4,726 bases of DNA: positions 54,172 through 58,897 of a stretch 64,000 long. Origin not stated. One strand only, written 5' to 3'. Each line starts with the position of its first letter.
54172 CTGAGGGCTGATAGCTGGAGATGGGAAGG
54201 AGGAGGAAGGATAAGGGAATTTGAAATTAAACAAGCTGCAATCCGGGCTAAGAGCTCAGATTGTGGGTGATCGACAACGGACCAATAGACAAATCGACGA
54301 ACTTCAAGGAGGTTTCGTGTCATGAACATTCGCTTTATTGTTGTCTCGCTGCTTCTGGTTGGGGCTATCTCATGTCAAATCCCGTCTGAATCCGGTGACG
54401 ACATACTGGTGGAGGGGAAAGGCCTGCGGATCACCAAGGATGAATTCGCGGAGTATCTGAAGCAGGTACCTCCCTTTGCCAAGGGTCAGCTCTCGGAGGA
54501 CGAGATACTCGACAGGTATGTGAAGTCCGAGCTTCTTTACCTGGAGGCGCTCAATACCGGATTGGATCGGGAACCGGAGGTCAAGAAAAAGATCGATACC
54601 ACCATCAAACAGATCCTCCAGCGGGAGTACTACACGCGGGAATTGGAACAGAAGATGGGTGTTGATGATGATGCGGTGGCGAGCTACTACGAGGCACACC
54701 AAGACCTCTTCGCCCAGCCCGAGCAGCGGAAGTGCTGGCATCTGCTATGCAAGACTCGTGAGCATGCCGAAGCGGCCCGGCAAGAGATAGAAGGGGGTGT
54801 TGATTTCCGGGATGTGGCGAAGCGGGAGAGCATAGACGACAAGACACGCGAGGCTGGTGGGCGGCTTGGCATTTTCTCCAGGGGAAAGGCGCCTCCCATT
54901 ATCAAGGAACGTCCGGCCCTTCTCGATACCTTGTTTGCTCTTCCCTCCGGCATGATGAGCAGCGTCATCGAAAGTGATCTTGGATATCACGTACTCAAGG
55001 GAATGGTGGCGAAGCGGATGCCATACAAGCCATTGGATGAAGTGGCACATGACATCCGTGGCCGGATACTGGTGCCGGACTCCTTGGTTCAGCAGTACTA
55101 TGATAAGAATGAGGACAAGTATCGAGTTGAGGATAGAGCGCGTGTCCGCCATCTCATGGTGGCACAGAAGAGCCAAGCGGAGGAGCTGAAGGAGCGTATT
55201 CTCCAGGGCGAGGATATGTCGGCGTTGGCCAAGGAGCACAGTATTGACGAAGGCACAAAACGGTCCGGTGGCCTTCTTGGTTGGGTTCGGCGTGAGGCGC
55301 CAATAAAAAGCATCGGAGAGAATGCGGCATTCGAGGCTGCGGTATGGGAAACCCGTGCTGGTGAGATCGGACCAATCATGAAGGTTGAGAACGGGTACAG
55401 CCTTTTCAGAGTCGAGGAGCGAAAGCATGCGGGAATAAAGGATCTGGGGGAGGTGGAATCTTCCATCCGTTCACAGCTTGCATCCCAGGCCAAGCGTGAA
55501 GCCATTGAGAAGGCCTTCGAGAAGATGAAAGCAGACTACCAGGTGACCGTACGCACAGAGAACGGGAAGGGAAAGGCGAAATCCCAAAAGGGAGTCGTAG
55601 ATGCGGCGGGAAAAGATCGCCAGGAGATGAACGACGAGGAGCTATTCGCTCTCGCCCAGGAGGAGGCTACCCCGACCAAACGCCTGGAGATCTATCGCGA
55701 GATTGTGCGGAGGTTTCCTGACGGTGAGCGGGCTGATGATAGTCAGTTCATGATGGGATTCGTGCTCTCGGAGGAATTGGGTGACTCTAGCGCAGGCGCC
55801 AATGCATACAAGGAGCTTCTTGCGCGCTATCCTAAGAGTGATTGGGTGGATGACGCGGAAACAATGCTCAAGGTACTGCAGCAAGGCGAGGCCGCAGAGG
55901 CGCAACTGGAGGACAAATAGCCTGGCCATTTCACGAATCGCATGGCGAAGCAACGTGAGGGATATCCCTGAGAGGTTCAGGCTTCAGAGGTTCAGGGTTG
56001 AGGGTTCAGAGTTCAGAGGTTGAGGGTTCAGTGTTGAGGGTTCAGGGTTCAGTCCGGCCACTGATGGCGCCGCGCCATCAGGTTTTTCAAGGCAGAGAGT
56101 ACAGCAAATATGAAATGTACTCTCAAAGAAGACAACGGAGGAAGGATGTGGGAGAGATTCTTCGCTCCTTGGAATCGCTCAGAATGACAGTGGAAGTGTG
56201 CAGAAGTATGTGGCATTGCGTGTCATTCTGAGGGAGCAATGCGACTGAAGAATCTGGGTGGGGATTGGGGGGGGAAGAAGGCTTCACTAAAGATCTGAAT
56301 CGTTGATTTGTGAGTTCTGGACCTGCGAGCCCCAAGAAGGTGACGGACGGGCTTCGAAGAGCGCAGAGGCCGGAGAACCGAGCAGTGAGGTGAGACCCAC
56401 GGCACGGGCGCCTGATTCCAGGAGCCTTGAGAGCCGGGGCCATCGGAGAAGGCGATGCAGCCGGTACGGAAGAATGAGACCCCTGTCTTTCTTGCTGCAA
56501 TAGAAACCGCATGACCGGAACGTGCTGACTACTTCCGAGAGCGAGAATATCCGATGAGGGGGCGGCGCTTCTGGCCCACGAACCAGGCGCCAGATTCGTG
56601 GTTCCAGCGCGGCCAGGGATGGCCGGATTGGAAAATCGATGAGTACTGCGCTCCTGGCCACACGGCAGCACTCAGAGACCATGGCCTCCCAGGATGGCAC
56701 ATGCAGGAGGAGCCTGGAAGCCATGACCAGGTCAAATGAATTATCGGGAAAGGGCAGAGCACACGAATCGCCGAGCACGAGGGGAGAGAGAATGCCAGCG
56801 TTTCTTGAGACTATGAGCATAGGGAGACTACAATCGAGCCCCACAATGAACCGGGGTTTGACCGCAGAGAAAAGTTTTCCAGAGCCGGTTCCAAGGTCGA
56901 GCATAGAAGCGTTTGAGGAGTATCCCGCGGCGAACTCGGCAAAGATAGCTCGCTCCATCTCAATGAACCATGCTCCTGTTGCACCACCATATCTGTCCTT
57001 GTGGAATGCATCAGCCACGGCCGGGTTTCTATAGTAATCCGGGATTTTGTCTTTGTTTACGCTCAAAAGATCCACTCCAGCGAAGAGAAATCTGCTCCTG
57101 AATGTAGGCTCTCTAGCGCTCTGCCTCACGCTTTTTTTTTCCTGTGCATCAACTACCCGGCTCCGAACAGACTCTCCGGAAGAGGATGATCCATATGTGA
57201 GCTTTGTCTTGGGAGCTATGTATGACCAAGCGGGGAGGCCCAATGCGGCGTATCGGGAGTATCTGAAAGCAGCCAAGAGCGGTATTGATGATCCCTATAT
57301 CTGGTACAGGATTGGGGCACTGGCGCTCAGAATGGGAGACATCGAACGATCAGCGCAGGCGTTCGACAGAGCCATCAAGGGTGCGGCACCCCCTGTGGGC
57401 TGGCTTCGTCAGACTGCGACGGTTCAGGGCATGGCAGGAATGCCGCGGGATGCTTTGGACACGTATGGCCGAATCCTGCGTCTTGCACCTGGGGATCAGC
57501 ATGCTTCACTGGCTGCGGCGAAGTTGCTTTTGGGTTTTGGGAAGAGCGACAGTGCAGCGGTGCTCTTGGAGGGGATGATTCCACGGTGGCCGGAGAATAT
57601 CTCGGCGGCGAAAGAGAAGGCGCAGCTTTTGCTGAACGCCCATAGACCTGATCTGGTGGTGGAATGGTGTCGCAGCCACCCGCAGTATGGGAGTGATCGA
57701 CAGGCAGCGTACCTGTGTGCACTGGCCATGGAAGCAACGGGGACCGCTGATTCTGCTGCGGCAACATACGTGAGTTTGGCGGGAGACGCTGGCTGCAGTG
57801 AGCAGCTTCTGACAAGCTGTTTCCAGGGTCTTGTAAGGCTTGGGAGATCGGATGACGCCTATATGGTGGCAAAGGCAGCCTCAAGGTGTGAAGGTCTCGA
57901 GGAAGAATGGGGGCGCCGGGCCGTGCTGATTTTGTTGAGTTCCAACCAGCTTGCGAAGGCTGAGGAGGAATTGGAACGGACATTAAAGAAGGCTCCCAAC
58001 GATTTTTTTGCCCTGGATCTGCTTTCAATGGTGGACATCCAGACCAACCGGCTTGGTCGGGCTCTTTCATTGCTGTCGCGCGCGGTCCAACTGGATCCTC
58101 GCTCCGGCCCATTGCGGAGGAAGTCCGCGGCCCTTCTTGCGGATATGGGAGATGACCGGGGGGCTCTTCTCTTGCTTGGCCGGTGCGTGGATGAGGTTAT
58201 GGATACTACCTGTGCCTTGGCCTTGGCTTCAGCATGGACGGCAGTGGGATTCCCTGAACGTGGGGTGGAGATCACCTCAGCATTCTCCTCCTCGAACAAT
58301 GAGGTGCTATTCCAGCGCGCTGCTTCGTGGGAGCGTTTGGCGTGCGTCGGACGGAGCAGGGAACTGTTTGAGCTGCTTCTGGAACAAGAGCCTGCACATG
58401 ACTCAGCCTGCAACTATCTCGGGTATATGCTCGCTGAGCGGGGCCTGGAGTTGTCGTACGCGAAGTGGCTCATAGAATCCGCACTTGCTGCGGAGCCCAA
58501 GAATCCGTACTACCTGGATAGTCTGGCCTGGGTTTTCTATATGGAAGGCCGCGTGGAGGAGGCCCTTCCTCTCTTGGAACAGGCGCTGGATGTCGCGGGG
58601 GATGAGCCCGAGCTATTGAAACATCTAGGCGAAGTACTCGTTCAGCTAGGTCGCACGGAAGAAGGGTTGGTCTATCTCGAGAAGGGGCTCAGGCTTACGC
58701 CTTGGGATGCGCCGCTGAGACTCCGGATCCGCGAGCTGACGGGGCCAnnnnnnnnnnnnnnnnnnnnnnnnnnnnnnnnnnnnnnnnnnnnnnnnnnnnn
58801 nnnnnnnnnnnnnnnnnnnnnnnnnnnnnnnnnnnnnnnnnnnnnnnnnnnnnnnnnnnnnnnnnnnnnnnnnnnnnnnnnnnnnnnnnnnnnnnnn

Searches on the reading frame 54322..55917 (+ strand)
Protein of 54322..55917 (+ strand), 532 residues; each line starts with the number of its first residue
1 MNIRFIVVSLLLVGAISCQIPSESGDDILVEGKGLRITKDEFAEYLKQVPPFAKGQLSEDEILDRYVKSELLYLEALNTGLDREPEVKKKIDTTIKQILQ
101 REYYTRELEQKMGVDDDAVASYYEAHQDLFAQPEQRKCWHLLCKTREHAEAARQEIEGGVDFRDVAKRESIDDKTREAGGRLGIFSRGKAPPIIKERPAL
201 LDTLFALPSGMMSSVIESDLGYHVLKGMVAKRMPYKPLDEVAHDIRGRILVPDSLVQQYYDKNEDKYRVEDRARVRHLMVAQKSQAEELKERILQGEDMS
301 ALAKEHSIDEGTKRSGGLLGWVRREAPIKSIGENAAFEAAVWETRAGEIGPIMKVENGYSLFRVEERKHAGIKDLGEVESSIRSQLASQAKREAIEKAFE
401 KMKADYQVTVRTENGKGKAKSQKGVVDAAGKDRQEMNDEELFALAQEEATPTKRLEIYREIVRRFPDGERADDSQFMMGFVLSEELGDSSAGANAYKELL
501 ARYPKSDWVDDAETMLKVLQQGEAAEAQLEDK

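Call 25: search_protein_families(library=ncbifam, proteins=[window:54322-55917:+], max_evalue=0.01)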
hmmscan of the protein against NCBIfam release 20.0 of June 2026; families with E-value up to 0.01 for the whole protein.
window:54322-55917:+ (532 aa): 14 families
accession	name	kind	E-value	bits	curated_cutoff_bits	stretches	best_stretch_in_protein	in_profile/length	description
NF000809.0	PRK00059.1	equivalog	4.8e-50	170.8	303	2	250-413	173-333/336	peptidylprolyl isomerase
NF008054.0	PRK10788.1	equivalog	3e-37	128.6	493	2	248-388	246-379/626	peptidylprolyl isomerase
NF002824.0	PRK02998.1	subfamily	3.8e-26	92.1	360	2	265-396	129-250/283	peptidylprolyl isomerase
NF002827.0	PRK03002.1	equivalog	5.7e-26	91.2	343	2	88-247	84-240/285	peptidylprolyl isomerase PrsA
NF002846.0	PRK03095.1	equivalog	1.3e-22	80.6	361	2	22-249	20-239/287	peptidylprolyl isomerase PrsA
TIGR02933.1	nifM_nitrog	equivalog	3.5e-20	73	168.2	2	105-226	93-216/256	nitrogen fixation protein NifM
NF003356.0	PRK04405.1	subfamily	1.3e-16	60.5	339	2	270-386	142-253/299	peptidylprolyl isomerase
TIGR02925.1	cis_trans_EpsD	equivalog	3.7e-12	46.4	108.9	1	34-141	34-141/232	EpsD family peptidyl-prolyl cis-trans isomerase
NF011969.0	PRK15441.1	equivalog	1.5e-11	44.6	127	2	273-341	5-71/93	peptidylprolyl isomerase PpiC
NF008038.0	PRK10770.1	equivalog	4.6e-08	32.3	394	1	148-228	306-381/431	peptidylprolyl isomerase SurA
NF051879.1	TDE1658_narrow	equivalog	8.3e-05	21.7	340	0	99-160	149-213/342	MOSP complex formation periplasmic protein, TDE1658 family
TIGR02795.1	tol_pal_ybgF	equivalog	0.00061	20.4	90.1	1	458-512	25-78/119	tol-pal system protein YbgF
TIGR03302.1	OM_YfiO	subfamily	0.00097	18.7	81.4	0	493-521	135-163/239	outer membrane protein assembly factor BamD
NF008068.0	PRK10803.1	equivalog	0.0019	18.2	383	1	356-518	79-223/263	cell division protein CpoB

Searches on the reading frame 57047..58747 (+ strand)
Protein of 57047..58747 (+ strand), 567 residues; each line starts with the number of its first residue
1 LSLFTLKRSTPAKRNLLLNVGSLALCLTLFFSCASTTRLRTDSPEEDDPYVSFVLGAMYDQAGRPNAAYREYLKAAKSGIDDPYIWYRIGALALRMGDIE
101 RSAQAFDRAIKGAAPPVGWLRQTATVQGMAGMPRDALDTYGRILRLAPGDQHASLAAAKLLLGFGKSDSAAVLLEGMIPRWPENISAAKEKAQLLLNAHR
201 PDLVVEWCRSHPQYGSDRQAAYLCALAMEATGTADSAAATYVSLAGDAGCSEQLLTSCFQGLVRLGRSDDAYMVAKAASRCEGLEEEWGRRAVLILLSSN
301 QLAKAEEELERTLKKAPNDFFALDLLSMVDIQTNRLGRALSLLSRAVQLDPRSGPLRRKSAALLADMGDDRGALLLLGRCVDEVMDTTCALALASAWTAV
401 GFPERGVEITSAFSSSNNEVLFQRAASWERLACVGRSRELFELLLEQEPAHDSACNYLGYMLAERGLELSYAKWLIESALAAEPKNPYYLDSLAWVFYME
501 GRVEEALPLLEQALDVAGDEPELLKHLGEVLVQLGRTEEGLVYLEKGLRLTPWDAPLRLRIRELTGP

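Call 25: search_protein_families(library=ncbifam, proteins=[window:57047-58747:+], max_evalue=0.01)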
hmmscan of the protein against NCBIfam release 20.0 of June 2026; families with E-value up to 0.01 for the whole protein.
window:57047-58747:+ (567 aa): 18 families
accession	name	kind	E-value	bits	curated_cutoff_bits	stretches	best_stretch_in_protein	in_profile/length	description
TIGR02917.1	PEP_TPR_lipo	equivalog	2.1e-32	111.9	312.2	3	439-541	791-891/899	XrtA/PEP-CTERM system TPR-repeat protein PrsT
NF040959.1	MamA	equivalog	2.8e-20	72.6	200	2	415-548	68-200/204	magnetosome protein MamA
NF052415.1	T3SS_chap_SctY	equivalog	7.4e-16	58.6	70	1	156-241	11-100/106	type III secretion apparatus assembly chaperone SctY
TIGR02552.1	LcrH_SycD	equivalog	8.2e-15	54.7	104.8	2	53-111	56-114/136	SycD/LcrH family type III secretion system chaperone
TIGR03939.1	PGA_TPR_OMP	equivalog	6.8e-13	47.7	366.65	2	292-401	401-510/800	poly-beta-1,6 N-acetyl-D-glucosamine export porin PgaA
TIGR02521.1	type_IV_pilW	equivalog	6.4e-12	45.5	154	1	469-548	47-126/234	type IV pilus biogenesis/stability protein PilW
NF052400.1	M48_BAM_BepA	equivalog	1.6e-11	43.7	570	2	293-395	314-416/483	beta-barrel assembly-enhancing protease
NF033920.0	C39_PA2778_fam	equivalog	2.7e-08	33.6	150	0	151-239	156-245/255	PA2778 family cysteine peptidase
NF047371.1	FlcA_CTERM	equivalog_domain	8.7e-07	27.8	300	0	58-114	448-504/646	periplasmic flagellar collar protein FlcA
NF008520.0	PRK11447.1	equivalog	7.2e-06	24.1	858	0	292-353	275-336/1157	cellulose synthase complex outer membrane protein BcsC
NF033762.1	social_mot_Tgl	equivalog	0.0002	20.8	225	0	484-546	62-125/252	social motility TPR repeat lipoprotein Tgl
NF047558.1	TPR_END_plus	domain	0.00033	20.5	32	0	494-516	6-28/56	TPR end-of-group domain-containing protein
TIGR00540.1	TPR_hemY_coli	hypoth_equivalog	0.00034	19.5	142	0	482-558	256-329/385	heme biosynthesis-associated TPR protein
TIGR00990.1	3a0801s09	subfamily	0.00066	18.4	757.25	0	470-526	525-581/615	mitochondrial import receptor subunit TOM70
NF002725.1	PRK02603.1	equivalog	0.0017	18.4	143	0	68-126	57-115/173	photosystem I assembly protein Ycf3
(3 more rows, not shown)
